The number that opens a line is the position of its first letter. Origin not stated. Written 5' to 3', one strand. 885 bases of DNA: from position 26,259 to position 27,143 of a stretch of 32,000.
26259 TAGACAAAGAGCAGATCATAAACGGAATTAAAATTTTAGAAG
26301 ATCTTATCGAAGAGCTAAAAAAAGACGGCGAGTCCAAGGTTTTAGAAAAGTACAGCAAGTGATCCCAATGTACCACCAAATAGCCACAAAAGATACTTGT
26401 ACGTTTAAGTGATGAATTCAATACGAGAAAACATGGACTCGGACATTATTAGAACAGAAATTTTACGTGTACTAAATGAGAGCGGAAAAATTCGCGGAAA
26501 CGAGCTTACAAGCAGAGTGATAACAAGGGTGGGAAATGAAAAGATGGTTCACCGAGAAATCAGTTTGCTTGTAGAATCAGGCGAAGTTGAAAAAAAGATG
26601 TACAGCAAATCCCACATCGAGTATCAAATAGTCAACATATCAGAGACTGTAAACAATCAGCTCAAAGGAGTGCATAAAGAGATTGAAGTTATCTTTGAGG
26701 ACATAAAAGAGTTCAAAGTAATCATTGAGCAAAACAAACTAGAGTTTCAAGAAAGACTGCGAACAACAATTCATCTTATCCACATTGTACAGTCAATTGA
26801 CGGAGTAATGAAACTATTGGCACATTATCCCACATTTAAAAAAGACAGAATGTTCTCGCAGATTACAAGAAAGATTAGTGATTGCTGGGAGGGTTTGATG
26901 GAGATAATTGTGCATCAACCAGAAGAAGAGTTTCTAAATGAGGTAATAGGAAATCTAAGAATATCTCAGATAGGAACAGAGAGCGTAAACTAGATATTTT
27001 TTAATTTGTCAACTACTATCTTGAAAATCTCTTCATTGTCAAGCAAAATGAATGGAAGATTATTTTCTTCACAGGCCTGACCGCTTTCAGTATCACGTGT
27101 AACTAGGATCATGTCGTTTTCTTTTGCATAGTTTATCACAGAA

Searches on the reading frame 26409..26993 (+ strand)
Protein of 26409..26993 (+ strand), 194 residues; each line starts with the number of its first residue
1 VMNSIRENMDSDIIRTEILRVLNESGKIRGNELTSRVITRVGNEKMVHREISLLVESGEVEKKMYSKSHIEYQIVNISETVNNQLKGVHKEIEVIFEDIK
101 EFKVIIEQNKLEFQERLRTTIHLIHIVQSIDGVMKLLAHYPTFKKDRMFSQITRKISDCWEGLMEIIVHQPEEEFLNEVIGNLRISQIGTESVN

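Call 30: search_protein_families(library=pfam, proteins=[window:26409-26993:+], max_evalue=0.01)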
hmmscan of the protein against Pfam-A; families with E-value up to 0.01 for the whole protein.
window:26409-26993:+ (194 aa): 3 families
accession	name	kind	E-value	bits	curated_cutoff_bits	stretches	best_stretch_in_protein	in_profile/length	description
PF07149.16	Pes-10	-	0.0009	18.9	22.9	1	40-153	249-354/397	Pes-10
PF09467.15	Yopt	-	0.0036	17.8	25.5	1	29-79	20-68/71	Hypothetical protein Yopt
PF21109.2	Stonustoxin_helical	-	0.0098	16.4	27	0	88-126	21-59/96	Stonustoxin helical domain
